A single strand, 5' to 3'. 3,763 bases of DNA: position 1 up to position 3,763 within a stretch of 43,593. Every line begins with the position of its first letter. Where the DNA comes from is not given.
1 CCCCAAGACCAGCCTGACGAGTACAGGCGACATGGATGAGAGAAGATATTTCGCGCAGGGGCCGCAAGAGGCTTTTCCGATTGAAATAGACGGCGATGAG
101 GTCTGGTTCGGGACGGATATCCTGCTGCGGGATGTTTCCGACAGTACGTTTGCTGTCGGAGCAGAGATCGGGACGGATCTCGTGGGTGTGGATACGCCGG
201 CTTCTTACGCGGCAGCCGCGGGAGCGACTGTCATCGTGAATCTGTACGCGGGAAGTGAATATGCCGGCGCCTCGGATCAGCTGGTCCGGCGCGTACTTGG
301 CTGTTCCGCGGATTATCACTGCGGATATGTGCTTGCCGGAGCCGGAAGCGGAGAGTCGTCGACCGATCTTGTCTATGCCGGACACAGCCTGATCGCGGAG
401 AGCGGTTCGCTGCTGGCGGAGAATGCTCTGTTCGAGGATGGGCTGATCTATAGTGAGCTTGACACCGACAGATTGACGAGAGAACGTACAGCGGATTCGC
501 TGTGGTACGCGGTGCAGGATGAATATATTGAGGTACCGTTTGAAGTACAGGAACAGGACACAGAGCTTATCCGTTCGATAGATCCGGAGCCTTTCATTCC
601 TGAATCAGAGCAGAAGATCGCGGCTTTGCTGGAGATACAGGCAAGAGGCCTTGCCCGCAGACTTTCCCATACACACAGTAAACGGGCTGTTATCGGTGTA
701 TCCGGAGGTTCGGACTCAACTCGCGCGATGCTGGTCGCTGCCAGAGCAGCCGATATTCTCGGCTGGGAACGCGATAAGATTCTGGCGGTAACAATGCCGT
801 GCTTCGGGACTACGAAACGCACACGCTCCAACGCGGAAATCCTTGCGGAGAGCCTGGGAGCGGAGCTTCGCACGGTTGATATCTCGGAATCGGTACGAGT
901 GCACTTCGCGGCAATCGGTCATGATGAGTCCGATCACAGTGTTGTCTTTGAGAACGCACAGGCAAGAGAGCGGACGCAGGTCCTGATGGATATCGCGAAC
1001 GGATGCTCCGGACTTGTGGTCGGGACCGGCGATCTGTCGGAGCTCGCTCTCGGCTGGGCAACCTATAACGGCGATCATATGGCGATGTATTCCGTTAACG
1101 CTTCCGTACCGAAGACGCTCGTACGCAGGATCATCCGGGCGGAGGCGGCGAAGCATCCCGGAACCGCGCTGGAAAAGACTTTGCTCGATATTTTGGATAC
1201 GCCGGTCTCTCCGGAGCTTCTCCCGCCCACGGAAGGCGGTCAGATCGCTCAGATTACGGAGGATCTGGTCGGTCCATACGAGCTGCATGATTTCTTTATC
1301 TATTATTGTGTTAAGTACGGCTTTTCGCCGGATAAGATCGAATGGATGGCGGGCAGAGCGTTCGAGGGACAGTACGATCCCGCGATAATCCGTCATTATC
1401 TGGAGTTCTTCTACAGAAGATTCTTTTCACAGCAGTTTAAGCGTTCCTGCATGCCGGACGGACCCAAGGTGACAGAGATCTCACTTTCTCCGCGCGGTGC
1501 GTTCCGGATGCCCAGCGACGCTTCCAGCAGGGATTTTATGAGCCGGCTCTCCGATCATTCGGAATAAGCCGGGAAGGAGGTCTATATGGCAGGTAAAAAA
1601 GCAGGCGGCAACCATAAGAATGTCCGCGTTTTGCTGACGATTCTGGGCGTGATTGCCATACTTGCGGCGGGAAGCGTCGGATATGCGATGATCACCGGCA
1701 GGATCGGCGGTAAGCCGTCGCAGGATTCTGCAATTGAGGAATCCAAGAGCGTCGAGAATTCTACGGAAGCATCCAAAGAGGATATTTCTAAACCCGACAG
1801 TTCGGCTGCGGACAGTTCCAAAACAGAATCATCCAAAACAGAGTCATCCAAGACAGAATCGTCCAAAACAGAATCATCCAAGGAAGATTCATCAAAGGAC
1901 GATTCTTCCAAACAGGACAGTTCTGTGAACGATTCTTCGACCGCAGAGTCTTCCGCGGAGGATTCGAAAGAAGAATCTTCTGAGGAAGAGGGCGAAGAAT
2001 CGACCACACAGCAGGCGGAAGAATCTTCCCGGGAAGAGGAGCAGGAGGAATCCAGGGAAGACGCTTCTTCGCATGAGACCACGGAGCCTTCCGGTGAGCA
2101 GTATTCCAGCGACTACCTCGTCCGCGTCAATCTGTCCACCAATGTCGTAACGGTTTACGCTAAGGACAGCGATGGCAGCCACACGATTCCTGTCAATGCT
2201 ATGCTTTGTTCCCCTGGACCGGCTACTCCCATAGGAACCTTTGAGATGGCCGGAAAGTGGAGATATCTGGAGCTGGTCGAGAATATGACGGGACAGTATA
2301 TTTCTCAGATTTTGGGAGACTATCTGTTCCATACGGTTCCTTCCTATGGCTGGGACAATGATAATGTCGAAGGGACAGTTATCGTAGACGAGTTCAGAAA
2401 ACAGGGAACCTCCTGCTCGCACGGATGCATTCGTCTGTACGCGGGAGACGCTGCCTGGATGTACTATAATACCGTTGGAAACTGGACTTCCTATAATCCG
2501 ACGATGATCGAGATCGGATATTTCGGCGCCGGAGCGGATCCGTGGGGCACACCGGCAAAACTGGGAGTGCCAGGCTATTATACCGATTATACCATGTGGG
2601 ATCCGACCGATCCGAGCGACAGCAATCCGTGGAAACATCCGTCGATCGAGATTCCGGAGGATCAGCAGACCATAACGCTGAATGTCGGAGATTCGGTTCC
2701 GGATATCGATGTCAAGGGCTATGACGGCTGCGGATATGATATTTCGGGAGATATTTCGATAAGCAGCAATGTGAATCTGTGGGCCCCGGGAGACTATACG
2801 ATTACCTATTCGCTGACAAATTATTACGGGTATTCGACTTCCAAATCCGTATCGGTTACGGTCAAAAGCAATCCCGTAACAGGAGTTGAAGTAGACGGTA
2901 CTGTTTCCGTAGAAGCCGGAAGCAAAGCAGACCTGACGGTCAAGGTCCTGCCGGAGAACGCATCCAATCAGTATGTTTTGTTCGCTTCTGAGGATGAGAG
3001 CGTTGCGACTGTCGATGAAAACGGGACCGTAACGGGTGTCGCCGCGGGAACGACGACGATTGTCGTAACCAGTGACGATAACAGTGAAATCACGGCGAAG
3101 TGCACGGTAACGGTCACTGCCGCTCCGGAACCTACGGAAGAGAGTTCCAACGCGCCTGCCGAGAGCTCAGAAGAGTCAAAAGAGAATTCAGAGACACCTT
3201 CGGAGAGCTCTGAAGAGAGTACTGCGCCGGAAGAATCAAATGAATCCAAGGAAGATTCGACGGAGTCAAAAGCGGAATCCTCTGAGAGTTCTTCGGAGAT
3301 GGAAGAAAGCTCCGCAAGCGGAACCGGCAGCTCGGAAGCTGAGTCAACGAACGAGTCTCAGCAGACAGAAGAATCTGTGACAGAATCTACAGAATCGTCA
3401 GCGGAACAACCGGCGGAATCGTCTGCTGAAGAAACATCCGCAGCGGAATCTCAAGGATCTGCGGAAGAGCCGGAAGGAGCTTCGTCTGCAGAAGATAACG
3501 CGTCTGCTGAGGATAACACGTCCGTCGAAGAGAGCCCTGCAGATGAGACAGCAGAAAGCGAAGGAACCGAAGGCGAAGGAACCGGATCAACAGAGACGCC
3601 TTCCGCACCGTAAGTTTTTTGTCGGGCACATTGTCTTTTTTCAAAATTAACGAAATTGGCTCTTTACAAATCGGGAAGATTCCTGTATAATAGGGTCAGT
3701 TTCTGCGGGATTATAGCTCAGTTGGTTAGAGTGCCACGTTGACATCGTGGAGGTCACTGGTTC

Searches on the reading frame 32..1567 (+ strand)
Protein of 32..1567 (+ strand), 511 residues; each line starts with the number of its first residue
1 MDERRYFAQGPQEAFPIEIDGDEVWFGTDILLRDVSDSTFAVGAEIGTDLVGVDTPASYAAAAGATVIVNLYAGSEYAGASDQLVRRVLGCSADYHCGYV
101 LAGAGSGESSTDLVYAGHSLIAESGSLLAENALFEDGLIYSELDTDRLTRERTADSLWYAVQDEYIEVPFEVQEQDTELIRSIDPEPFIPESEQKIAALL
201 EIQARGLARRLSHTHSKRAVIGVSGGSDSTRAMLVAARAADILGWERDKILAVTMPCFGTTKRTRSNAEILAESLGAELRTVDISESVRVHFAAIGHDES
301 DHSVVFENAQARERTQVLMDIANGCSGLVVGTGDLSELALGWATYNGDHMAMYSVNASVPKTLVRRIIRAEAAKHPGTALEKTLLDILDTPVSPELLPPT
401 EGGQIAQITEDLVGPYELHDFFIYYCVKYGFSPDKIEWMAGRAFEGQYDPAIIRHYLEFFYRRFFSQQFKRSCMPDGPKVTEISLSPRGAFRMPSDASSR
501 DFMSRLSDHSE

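Call 53: search_protein_families(library=pfam, proteins=[window:32-1567:+], max_evalue=0.000001)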
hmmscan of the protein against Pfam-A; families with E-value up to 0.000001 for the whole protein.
window:32-1567:+ (511 aa): 1 family
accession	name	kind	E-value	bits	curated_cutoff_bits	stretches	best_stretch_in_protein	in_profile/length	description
PF02540.23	NAD_synthase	-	1.4e-27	96.8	21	1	206-370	8-165/242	NAD synthase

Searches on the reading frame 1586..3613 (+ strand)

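Call 53: search_protein_families(library=pfam, proteins=[window:1586-3613:+], max_evalue=0.000001)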
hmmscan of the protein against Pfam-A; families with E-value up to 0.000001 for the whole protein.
window:1586-3613:+ (675 aa): 3 families
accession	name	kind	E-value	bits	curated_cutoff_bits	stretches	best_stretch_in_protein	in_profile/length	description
PF02368.24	Big_2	-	1.4e-17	63.8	22.8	1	430-501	1-74/79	Bacterial Ig-like domain (group 2)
PF16403.11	Bact_surface_Ig-like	-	8.8e-10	38.9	27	1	360-426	6-71/71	Bacterial surface protein, Ig-like domain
PF03734.19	YkuD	-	5.1e-09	37.3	23.4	1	177-295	2-137/146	L,D-transpeptidase catalytic domain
